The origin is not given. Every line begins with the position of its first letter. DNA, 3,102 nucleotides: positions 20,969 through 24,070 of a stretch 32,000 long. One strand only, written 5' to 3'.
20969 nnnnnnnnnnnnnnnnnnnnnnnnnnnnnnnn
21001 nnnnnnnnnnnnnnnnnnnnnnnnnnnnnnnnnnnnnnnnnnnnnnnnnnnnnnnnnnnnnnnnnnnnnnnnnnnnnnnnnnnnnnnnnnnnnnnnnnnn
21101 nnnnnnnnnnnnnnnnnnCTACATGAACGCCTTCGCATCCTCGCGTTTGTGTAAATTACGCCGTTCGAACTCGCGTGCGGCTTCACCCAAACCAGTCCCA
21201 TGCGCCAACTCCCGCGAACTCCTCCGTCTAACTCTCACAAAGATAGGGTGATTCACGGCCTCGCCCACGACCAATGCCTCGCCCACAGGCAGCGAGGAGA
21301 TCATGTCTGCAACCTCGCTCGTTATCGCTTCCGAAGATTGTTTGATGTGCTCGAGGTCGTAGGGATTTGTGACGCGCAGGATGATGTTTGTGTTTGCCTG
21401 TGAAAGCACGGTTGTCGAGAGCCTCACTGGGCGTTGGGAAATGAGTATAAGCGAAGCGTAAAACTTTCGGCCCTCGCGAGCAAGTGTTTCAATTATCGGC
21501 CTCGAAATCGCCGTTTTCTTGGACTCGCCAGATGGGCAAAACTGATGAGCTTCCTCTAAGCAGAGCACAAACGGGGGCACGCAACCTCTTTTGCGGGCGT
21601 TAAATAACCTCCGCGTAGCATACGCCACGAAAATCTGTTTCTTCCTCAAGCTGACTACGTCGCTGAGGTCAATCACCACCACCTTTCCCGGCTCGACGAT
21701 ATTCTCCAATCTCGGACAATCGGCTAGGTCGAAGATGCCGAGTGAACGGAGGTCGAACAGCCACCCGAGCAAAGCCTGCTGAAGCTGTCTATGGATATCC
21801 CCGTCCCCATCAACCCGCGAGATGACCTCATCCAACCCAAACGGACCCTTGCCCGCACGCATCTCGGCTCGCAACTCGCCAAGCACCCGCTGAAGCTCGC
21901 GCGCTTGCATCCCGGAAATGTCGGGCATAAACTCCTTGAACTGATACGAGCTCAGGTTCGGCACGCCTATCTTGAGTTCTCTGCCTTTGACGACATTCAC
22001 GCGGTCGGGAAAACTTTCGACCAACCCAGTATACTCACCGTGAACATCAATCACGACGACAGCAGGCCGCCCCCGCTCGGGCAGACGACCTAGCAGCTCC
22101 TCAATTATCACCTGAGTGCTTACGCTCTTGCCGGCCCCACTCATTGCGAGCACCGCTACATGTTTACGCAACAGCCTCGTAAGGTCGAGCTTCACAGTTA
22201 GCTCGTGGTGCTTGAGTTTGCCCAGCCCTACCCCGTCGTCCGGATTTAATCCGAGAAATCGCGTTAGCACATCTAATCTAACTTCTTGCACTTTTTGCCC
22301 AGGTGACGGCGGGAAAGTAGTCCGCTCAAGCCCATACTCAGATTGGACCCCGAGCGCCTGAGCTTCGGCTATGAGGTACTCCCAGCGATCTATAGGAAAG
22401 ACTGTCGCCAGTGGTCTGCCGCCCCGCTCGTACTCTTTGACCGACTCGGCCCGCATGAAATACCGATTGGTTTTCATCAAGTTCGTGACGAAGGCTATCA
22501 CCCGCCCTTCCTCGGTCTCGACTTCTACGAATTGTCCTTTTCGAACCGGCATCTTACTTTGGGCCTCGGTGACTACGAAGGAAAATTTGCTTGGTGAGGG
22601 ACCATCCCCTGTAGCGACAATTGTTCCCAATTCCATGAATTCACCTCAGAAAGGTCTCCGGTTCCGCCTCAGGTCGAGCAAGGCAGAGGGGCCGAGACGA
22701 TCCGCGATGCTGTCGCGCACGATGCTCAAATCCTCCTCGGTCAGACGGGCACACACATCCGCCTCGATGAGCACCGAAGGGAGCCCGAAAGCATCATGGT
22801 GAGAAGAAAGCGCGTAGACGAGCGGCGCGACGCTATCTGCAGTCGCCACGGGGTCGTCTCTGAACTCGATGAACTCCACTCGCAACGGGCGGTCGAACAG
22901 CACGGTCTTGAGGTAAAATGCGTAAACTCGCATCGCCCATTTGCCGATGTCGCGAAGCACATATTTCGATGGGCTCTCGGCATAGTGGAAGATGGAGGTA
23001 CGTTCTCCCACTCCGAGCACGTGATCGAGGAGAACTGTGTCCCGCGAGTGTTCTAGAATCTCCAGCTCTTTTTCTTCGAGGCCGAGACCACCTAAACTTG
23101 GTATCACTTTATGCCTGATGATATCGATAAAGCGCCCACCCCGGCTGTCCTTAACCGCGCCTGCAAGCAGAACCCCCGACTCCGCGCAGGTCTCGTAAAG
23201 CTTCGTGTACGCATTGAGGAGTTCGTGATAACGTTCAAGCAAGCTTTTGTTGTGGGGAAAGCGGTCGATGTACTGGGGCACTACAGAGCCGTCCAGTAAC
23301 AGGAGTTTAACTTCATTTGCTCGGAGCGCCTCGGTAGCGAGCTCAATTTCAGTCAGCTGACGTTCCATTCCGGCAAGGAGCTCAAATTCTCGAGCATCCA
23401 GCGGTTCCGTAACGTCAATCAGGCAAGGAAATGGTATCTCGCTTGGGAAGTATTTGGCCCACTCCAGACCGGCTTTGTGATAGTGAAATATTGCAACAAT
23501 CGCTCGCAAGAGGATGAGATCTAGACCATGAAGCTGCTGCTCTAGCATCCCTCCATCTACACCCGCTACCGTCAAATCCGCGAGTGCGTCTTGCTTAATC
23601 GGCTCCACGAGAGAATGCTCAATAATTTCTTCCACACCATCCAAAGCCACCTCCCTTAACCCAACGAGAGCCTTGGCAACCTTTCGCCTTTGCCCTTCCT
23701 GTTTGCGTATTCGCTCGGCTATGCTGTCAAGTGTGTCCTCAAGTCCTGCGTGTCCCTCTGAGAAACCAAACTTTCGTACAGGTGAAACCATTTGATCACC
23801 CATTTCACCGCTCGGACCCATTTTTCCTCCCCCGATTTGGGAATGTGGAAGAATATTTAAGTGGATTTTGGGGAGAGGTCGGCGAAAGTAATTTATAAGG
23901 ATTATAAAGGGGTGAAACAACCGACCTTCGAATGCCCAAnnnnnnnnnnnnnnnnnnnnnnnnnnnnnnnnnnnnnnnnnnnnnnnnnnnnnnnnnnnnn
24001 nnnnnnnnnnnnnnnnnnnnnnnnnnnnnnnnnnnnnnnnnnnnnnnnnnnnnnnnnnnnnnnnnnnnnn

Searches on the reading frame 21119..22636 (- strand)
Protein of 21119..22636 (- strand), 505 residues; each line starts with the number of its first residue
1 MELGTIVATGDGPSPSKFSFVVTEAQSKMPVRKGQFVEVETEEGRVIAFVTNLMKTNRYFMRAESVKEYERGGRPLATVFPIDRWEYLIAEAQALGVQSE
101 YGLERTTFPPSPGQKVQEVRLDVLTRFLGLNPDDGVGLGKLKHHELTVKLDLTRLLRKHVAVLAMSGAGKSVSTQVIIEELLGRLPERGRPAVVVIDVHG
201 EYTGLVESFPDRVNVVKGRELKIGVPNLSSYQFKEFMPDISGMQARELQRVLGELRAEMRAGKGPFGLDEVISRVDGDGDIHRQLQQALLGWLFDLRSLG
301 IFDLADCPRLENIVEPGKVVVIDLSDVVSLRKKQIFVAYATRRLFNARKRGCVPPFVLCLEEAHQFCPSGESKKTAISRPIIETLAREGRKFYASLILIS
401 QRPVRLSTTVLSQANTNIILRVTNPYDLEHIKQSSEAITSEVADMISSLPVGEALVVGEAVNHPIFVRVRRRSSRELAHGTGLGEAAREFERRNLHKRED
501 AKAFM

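Call 6: search_protein_families(library=padloc, proteins=[window:21119-22636:-], max_evalue=0.1)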
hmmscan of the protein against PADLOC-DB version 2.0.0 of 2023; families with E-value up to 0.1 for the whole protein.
window:21119-22636:- (505 aa): 15 families
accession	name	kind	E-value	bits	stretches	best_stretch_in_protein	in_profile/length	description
PDLC04105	HerA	-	8.3e-50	167.9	2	316-474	378-540/576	-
PDLC04102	HerA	-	1.5e-42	143.8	2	313-473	461-623/654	-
PDLC02185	HerA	-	6.1e-37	125.6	2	344-471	436-563/585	-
PDLC04100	HerA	-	2e-35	120.6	2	344-472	430-558/580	-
PDLC04106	HerA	-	1.4e-34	117.7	2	318-472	470-631/667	-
PDLC04098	HerA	-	4.7e-34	116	2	315-471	482-648/686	-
PDLC02188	HerA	-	6.3e-32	109.1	2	324-472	392-545/578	-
PDLC04103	HerA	-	1.7e-28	97.3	2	311-472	390-559/579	-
PDLC01055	HerA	-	1.8e-23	81.2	2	293-472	357-527/532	Type III coevolved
PDLC04104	HerA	-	7e-23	79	1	353-469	218-336/379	-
PDLC04097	HerA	-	9.5e-23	78.7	2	381-472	504-595/618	-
PDLC04140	mad8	-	3e-22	77.5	1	145-470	15-300/314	mads_8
PDLC04107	HerA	-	9.5e-07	26.1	1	149-208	161-216/306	-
PDLC04101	HerA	-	1e-06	25.8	1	146-216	157-223/400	-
PDLC04099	HerA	-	1.2e-05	22.7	1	149-204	161-212/214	-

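Call 90: find_encoding_contigs(protein=window:21119-22636:-, flank=1000, max_places=2)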
Protein window:21119-22636:- (505 aa): no gene with exactly this product is on record in the collection.

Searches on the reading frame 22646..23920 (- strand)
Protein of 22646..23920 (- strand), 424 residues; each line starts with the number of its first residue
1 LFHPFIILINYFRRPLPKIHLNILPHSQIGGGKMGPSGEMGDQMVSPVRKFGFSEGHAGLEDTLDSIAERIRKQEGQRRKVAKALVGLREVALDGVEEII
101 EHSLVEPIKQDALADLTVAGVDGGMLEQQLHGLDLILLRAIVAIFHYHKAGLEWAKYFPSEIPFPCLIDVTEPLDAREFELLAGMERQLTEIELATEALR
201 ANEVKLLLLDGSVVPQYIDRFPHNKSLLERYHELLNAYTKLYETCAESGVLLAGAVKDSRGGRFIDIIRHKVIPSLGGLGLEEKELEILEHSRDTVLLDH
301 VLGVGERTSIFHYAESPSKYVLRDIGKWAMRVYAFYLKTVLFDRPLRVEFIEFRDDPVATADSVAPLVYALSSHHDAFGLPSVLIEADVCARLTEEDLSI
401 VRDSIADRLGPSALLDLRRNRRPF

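Call 6: search_protein_families(library=padloc, proteins=[window:22646-23920:-], max_evalue=0.1)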
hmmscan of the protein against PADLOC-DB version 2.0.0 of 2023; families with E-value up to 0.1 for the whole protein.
window:22646-23920:- (424 aa): 0 families

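Call 55: search_protein_families(library=pfam, proteins=[window:22646-23920:-], max_evalue=0.00001)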
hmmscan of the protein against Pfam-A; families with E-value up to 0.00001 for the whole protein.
window:22646-23920:- (424 aa): 1 family
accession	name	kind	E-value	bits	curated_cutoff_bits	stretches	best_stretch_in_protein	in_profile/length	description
PF09376.16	NurA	-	2.5e-18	66.9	21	1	117-389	2-250/254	NurA domain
